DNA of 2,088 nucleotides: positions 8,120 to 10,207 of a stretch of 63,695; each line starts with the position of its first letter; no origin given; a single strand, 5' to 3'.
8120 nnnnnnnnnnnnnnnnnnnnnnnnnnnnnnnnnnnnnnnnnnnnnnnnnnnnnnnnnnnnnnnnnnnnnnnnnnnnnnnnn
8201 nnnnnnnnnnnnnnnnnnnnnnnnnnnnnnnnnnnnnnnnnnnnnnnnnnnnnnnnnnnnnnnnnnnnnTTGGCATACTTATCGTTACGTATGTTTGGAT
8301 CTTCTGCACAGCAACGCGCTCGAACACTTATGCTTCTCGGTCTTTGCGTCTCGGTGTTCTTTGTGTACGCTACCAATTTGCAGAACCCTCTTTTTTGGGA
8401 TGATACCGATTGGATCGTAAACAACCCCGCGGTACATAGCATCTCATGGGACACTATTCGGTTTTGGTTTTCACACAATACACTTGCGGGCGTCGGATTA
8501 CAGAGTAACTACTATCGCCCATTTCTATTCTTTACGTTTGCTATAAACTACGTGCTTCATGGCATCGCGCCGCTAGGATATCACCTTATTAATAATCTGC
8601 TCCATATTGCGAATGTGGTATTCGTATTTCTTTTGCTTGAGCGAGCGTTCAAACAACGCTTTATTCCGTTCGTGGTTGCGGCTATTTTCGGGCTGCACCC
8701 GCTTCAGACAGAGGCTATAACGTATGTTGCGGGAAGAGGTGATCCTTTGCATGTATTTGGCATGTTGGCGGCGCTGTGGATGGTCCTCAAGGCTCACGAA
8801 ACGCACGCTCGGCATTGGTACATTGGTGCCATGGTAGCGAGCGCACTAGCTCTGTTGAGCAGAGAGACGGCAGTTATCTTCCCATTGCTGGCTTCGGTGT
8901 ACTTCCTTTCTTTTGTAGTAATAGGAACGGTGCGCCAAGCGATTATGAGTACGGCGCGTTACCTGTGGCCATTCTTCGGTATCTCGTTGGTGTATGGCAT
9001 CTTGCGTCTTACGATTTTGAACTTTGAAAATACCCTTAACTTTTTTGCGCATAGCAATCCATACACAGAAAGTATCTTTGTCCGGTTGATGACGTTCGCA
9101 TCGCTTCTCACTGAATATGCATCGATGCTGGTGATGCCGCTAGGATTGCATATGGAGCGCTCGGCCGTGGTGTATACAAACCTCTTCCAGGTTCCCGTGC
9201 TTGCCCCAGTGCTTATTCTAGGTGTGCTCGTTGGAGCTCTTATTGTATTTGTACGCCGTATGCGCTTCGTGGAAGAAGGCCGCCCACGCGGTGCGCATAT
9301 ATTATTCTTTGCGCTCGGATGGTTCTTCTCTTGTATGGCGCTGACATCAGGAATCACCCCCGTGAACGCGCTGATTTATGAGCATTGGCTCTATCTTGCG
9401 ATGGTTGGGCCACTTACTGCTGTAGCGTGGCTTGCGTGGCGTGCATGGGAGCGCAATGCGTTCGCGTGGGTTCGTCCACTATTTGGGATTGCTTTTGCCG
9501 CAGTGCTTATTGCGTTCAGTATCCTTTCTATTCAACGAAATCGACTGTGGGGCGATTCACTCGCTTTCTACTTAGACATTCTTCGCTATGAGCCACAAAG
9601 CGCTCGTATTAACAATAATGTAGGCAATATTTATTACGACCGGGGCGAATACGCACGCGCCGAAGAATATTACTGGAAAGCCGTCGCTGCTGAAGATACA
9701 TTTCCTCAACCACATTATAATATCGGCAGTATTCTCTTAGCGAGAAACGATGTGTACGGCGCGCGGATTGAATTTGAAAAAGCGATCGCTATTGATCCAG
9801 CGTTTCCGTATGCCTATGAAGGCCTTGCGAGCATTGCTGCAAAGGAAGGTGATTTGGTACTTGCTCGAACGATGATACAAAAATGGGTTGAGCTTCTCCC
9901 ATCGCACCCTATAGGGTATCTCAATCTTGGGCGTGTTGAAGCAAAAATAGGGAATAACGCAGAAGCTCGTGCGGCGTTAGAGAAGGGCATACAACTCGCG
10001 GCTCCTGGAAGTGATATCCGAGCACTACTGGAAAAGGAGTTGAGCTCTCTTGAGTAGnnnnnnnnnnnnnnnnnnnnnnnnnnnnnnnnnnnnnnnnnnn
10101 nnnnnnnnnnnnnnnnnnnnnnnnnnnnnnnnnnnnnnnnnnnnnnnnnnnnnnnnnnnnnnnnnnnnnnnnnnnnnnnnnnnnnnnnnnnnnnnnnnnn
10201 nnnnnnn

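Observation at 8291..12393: Two TMTC-like O-glycosyltransferases flanking a Ser/Pro/Thr-rich exported protein, next to an Ig-like S-layer gene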

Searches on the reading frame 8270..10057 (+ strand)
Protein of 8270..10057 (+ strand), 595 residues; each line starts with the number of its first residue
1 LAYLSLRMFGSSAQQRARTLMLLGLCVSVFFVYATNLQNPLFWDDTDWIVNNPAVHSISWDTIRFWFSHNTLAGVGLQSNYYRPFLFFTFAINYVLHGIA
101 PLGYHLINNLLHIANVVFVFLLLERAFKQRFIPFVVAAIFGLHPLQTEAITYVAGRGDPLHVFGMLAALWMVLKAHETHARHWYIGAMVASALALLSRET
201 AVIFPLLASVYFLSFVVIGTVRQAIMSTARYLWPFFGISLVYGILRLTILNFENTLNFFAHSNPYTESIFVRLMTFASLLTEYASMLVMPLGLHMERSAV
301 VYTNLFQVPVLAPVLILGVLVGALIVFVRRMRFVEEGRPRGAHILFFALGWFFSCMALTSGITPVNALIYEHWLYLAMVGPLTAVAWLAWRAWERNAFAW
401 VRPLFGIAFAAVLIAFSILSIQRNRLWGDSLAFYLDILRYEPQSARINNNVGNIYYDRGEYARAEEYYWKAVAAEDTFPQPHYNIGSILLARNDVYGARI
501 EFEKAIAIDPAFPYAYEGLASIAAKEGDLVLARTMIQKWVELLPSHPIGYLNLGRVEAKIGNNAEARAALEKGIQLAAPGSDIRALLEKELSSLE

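Call 7: search_protein_families(library=pfam, proteins=[window:8270-10057:+], max_evalue=0.01)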
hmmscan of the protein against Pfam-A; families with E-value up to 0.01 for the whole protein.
window:8270-10057:+ (595 aa): 13 families
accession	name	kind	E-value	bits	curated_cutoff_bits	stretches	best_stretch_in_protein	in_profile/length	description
PF13431.12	TPR_17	-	2.8e-15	55.6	24.4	0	502-533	2-33/34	Tetratricopeptide repeat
PF07719.23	TPR_2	-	5.9e-14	51.4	27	2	446-472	2-28/34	Tetratricopeptide repeat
PF13181.12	TPR_8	-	4.5e-12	45.5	25.7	0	445-473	1-29/34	Tetratricopeptide repeat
PF00515.34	TPR_1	-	5.5e-11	42.2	27.8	1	447-472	3-28/34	Tetratricopeptide repeat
PF13432.12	TPR_16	-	1.5e-10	41.7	32.7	1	425-474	11-60/65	Tetratricopeptide repeat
PF13374.12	TPR_10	-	2.9e-09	37.1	27.5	1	449-473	6-30/42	Tetratricopeptide repeat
PF13428.12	TPR_14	-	5.8e-09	36.2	23.5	0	550-581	4-34/44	Tetratricopeptide repeat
PF13424.12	TPR_12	-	5.9e-08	33.2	30.1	0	515-577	5-75/77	Tetratricopeptide repeat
PF14559.12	TPR_19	-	3.1e-07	31.1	25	0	524-589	2-67/68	Tetratricopeptide repeat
PF13371.12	TPR_9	-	4.4e-07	30.3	35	1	521-586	3-68/73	Tetratricopeptide repeat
PF13414.12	TPR_11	-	8.6e-07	29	26.8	2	452-489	1-38/42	TPR repeat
PF13231.12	PMT_2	-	9.6e-06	26.3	26.1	1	84-215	4-132/160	Dolichyl-phosphate-mannose-protein mannosyltransferase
PF23914.1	TPR_CcmH_CycH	-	0.0081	16.4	42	0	545-583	48-86/158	Cytochrome c-type biogenesis protein H TPR domain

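Call 12: search_protein_families(library=pfam, proteins=[window:8270-10057:+], max_evalue=10)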
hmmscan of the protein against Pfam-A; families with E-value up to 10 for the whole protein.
window:8270-10057:+ (595 aa): 16 families
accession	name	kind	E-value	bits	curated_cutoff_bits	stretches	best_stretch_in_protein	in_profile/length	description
PF13431.12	TPR_17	-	2.8e-15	55.6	24.4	4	502-533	2-33/34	Tetratricopeptide repeat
PF07719.23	TPR_2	-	5.9e-14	51.4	27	3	446-472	2-28/34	Tetratricopeptide repeat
PF13181.12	TPR_8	-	4.5e-12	45.5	25.7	3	445-473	1-29/34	Tetratricopeptide repeat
PF00515.34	TPR_1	-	5.5e-11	42.2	27.8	3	447-472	3-28/34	Tetratricopeptide repeat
PF13432.12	TPR_16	-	1.5e-10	41.7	32.7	3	425-474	11-60/65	Tetratricopeptide repeat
PF13374.12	TPR_10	-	2.9e-09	37.1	27.5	2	449-473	6-30/42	Tetratricopeptide repeat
PF13428.12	TPR_14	-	5.8e-09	36.2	23.5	4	550-581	4-34/44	Tetratricopeptide repeat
PF13424.12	TPR_12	-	5.9e-08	33.2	30.1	2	515-577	5-75/77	Tetratricopeptide repeat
PF14559.12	TPR_19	-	3.1e-07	31.1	25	4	524-589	2-67/68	Tetratricopeptide repeat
PF13371.12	TPR_9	-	4.4e-07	30.3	35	2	521-586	3-68/73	Tetratricopeptide repeat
PF13414.12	TPR_11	-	8.6e-07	29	26.8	2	452-489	1-38/42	TPR repeat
PF13231.12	PMT_2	-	9.6e-06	26.3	26.1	1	84-215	4-132/160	Dolichyl-phosphate-mannose-protein mannosyltransferase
PF23914.1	TPR_CcmH_CycH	-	0.0081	16.4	42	1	545-583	48-86/158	Cytochrome c-type biogenesis protein H TPR domain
PF07721.20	TPR_4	-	0.032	15.3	27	0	550-571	4-25/26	Tetratricopeptide repeat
PF13176.12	TPR_7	-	0.11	13.1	27.9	1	450-470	4-24/36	Tetratricopeptide repeat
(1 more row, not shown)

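Call 13: search_protein_families(library=ncbifam, proteins=[window:8270-10057:+], max_evalue=0.1)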
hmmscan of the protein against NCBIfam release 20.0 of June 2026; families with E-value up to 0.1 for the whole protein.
window:8270-10057:+ (595 aa): 16 families
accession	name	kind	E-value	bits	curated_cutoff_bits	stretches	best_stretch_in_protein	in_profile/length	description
TIGR02917.1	PEP_TPR_lipo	equivalog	3.8e-15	54.9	312.2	1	478-575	464-561/899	XrtA/PEP-CTERM system TPR-repeat protein PrsT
TIGR02521.1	type_IV_pilW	equivalog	4.1e-15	56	154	1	434-572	88-227/234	type IV pilus biogenesis/stability protein PilW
NF047371.1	FlcA_CTERM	equivalog_domain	3.3e-08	32.5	300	1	442-506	470-534/646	periplasmic flagellar collar protein FlcA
NF033920.0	C39_PA2778_fam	equivalog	1.1e-07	31.5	150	2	430-509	175-254/255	PA2778 family cysteine peptidase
NF033762.1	social_mot_Tgl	equivalog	1.8e-07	30.8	225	1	428-574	83-231/252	social motility TPR repeat lipoprotein Tgl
TIGR02552.1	LcrH_SycD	equivalog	1.1e-06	28.4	104.8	1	440-510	47-117/136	SycD/LcrH family type III secretion system chaperone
NF040959.1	MamA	equivalog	0.00014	21.4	200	1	424-578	15-170/204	magnetosome protein MamA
NF033758.1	gliding_GltE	equivalog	0.00022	20.4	225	1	438-534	181-277/411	adventurous gliding motility TPR repeat lipoprotein GltE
NF053779.1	BT3442_fam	equivalog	0.00026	19.8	940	1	444-543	221-321/563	BT3442 family protein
NF002725.1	PRK02603.1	equivalog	0.00069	19.7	143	1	419-491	43-118/173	photosystem I assembly protein Ycf3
TIGR00990.1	3a0801s09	subfamily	0.00073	18.3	757.25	1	453-546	373-466/615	mitochondrial import receptor subunit TOM70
TIGR04510.1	mod_pep_cyc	subfamily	0.0022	16.6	400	1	483-539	402-458/814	putative peptide modification system cyclase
NF011886.0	PRK15359.1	equivalog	0.0039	17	146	0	446-509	59-122/144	type III secretion system chaperone protein SscB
TIGR02795.1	tol_pal_ybgF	equivalog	0.008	16.8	90.1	0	456-532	13-95/119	tol-pal system protein YbgF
NF047507.1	TPR_BatC_Lepto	exception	0.015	14.8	175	1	427-512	40-129/214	TPR repeat-containing protein BatC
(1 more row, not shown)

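Call 14: search_solved_structures(query=window:8270-10057:+, max_evalue=1, show_alignments=2)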
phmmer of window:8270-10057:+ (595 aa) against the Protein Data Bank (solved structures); distinct sequences matched with E-value up to 1: 103 (the best 60 are shown).
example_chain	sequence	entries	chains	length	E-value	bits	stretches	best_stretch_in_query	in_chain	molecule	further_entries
9qhb_A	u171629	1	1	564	8.5e-47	163.2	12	431-560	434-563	Engineered tetratricopeptide repeat protein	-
7ntf_A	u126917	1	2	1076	1.1e-32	116.6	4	431-555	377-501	Isoform 1 of UDP-N-acetylglucosamine--peptide N-acetylglucosaminyltransferase 110 kDa subu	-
7yeh_B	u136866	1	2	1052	2.2e-32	115.6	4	431-555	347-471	UDP-N-acetylglucosamine--peptide N-acetylglucosaminyltransferase 110 kDa subunit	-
7yea_A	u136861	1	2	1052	2.2e-32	115.6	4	431-555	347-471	UDP-N-acetylglucosamine--peptide N-acetylglucosaminyltransferase 110 kDa subunit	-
6eou_A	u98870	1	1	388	1.8e-27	99.4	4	432-523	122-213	UDP-N-acetylglucosamine--peptide N-acetylglucosaminyltransferase 110 kDa subunit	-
1w3b_A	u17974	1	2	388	6.2e-27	97.6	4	432-523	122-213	UDP-N-ACETYLGLUCOSAMINE--PEPTIDE N-ACETYLGLUCOSAMINYLTRANSFERASE 110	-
8bu0_A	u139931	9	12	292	8.9e-26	93.8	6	430-526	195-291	Consensus tetratricopeptide repeat protein | Crystal structure of an 8-repeat consensus TPR superhelix with Zinc. | Monomer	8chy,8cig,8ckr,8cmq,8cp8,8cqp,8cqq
9qhc_A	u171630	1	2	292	3.7e-24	88.4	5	429-527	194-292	Engineered tetratricopeptide repeat protein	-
7obi_A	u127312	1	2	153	1.6e-15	59.9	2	439-561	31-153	CTPR-rv4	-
7y4i_A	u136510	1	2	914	7.3e-14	54.4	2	430-544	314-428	Probable UDP-N-acetylglucosamine--peptide N-acetylglucosaminyltransferase SPINDLY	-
8dtf_A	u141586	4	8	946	8.4e-14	54.2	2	430-544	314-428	Probable UDP-N-acetylglucosamine--peptide N-acetylglucosaminyltransferase SPINDLY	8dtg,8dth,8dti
8ch0_A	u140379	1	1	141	1.6e-10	43.4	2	436-510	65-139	Consensus tetratricopeptide repeat protein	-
5a01_A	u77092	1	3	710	1.8e-10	43.3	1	429-555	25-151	O-GLYCOSYLTRANSFERASE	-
2fo7_A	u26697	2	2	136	2.3e-10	42.9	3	429-510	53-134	SYNTHETIC CONSENSUS TPR PROTEIN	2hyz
8cm9_A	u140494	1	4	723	4.5e-10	41.9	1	429-555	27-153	UDP-N-acetylglucosamine--peptide N-acetylglucosaminyltransferase 110 kDa subunit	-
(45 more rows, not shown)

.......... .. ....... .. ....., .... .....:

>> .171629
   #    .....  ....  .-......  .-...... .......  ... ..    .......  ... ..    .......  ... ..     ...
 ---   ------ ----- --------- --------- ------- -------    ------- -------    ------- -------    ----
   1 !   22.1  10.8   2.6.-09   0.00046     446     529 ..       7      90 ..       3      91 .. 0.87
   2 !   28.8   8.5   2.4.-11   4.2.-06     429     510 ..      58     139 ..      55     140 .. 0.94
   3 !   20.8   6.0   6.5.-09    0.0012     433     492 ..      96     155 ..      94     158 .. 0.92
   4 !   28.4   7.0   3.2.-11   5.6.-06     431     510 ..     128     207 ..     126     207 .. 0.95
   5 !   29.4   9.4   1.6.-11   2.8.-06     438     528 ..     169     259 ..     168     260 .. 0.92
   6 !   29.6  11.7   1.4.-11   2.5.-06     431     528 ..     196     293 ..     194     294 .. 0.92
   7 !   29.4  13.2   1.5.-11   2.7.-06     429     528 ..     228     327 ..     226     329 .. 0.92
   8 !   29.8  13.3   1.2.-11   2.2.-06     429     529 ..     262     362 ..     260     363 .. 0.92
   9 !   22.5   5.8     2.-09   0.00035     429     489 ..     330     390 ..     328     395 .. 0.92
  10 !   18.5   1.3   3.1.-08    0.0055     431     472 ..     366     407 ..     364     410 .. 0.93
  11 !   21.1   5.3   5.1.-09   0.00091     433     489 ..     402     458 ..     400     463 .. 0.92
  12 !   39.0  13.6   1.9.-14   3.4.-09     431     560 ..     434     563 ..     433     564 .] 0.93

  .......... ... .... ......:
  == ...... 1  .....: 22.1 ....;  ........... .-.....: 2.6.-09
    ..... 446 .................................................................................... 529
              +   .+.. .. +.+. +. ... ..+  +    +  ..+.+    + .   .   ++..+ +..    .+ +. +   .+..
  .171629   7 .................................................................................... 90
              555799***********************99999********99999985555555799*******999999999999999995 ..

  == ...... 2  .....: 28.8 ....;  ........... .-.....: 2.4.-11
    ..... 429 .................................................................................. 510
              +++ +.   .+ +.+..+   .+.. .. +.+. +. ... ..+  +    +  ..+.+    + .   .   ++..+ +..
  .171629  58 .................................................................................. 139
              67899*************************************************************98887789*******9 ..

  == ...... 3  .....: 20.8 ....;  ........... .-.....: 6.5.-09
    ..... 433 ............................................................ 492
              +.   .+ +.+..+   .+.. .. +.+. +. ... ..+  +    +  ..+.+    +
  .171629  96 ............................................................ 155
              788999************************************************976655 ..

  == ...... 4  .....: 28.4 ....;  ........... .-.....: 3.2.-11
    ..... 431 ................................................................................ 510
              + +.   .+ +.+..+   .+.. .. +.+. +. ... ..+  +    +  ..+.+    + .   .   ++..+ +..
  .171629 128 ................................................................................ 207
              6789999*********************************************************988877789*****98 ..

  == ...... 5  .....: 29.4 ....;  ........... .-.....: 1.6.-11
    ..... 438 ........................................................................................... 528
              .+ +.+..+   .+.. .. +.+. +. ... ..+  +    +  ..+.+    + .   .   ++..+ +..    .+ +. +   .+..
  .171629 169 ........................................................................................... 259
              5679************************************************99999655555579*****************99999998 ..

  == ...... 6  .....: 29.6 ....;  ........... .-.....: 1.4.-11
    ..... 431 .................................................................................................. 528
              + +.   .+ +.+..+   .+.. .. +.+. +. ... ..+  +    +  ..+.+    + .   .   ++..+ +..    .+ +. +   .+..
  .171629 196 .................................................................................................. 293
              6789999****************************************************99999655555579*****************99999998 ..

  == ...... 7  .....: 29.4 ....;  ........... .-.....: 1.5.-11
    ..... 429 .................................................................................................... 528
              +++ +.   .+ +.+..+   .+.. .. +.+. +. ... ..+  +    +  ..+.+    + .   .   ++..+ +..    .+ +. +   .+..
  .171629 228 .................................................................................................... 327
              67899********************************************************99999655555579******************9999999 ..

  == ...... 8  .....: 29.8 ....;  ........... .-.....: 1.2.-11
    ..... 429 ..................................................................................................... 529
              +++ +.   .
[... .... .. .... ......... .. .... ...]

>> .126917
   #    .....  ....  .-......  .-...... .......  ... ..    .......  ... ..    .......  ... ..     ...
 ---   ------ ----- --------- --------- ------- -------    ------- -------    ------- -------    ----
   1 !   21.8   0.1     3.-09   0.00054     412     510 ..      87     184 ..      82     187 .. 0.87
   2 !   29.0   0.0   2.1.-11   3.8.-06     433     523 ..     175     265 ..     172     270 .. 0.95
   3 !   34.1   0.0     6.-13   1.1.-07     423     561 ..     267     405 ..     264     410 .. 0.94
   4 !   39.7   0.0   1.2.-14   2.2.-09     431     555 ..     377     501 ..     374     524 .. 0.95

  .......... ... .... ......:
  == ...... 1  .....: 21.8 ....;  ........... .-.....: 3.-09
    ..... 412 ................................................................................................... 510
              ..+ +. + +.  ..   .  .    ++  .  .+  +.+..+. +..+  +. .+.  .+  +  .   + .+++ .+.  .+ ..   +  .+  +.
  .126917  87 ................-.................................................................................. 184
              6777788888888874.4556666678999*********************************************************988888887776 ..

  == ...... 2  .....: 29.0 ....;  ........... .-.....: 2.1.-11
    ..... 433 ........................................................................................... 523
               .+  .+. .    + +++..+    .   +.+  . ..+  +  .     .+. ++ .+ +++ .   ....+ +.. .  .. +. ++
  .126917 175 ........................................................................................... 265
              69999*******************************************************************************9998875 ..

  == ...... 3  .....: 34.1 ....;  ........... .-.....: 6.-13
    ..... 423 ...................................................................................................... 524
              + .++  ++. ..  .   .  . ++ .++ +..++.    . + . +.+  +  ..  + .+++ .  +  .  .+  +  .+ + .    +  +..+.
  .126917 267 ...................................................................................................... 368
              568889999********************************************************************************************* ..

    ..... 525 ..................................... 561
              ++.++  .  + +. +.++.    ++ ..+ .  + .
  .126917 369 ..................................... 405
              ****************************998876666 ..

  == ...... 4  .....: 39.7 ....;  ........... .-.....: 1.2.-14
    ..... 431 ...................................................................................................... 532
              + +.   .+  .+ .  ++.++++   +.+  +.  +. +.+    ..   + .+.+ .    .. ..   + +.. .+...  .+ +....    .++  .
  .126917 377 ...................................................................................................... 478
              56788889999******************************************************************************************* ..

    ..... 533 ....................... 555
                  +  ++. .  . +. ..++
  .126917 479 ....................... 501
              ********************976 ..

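Call 33: predict_structure(alignment_id=A1)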
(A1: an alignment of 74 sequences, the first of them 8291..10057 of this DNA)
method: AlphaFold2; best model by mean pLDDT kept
length: 588 residues; sequences in the alignment: 74
mean_pLDDT: 91.0   pTM: 0.88
mean pLDDT of the five models: 91.0, 89.6, 88.1, 87.3, 86.4
residues with pLDDT >= 90: 427; 70-90: 132; 50-70: 24; < 50: 5
segments of 3 or more residues with pLDDT < 50: 1-3
pLDDT, mean of each block of 10 residues (from residue 1): 72 97 97 89 89 90 63 80 95 95 98 97 95 96 88 97 98 98 97 95 96 93 98 90 64 75 93 93 78 90 95 93 78 90 95 78 91 97 86 87 96 94 92 88 95 95 90 93 94 97 92 95 97 91 96 95 95 91 92
secondary structure, 60 per line:
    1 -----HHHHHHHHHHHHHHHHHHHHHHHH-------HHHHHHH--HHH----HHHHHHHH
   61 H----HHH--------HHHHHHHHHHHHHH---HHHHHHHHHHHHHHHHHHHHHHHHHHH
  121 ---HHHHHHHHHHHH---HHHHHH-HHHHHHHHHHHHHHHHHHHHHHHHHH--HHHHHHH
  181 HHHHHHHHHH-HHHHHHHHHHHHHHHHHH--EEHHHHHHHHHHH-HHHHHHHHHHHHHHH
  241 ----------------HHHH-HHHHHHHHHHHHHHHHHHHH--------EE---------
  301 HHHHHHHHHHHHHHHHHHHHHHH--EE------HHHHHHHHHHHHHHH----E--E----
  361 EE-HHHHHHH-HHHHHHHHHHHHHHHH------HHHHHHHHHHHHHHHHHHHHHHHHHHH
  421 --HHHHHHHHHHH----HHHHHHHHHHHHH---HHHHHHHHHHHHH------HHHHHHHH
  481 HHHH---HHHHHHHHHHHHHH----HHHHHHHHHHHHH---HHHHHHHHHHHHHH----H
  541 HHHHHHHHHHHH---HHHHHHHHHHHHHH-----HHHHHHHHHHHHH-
elements in order: H6-29 H37-43 H53-61 H77-90 H94-120 H124-135 H139-144 H146-171 H174-190 H192-209 H214-224 H226-240 H257-260 H262-281 H301-323 H334-348 H364-370 H372-387 H394-420 H423-433 H438-450 H454-466 H473-484 H488-501 H506-518 H522-535 H540-552 H556-569 H575-587

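Call 35: fold_search(model_id=the predicted structure, library=pdb)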
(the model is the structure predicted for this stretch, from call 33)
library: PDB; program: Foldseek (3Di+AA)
matches with E <= 10: 1338; with E <= 0.001: 172
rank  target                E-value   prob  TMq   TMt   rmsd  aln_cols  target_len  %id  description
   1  9qhb                  3.6e-07  1.00  0.26  0.52  10.3       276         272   19  Crystal structure of 16-repeat CTPR protein with eliminated coordination sites (released 2025-10-22)
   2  9gzg_A                1.9e-06  1.00  0.24  0.84   2.4       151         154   26  Crystal structure of CTPR4E4 mutant (released 2025-10-15)
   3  9qhc_B                1.9e-06  1.00  0.28  0.56  10.6       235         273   24  Crystal structure of 8-repeat CTPR protein with eliminated coordination sites (released 2025-10-22)
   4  8chy                  2.7e-06  1.00  0.25  0.50  10.0       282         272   22  Crystal structure of an 8-repeat consensus TPR superhelix with Zinc. (released 2024-02-21)
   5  1w3b_A                2.8e-06  1.00  0.28  0.40  20.3       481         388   15  The superhelical TPR domain of O-linked GlcNAc transferase reveals structural similarities to importin alpha. (released 2004-09-09)
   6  9qhc_A                3.3e-06  1.00  0.28  0.54  12.1       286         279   21  Crystal structure of 8-repeat CTPR protein with eliminated coordination sites (released 2025-10-22)
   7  5a01_A                5.7e-06  1.00  0.24  0.20   2.4       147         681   24  O-GlcNAc transferase from Drososphila melanogaster (released 2016-04-27)
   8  8dtf_A                6.4e-06  1.00  0.26  0.20  24.3       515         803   14  Cryo-EM structure of the full length Arabidopsis SPY with complete TPRs (released 2023-03-08)
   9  7ntf_A                9.2e-06  1.00  0.27  0.18  21.3       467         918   16  Cryo-EM structure of unliganded O-GlcNAc transferase (released 2021-11-17)
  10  1w3b_B                1.0e-05  1.00  0.29  0.43  10.0       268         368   20  The superhelical TPR domain of O-linked GlcNAc transferase reveals structural similarities to importin alpha. (released 2004-09-09)
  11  8dth_B                1.0e-05  1.00  0.27  0.23  16.8       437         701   11  Cryo-EM structure of Arabidopsis SPY alternative conformation 2 (released 2023-03-08)
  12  4gyw_A                1.1e-05  1.00  0.24  0.20   2.2       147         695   25  Crystal structure of human O-GlcNAc Transferase in complex with UDP and a glycopeptide (released 2012-10-31)
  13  6eou                  1.1e-05  1.00  0.25  0.41  19.1       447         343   15  O-GlcNAc transferase TPR domain with the intellectual disability associated mutation L254F (released 2018-05-09)
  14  3fp4_A                1.2e-05  1.00  0.20  0.23  27.6       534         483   12  Crystal structure of Tom71 complexed with Ssa1 C-terminal fragment (released 2009-07-28)
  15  3pe4_A                1.3e-05  1.00  0.24  0.20   2.3       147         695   25  Structure of human O-GlcNAc transferase and its complex with a peptide substrate (released 2011-01-19)
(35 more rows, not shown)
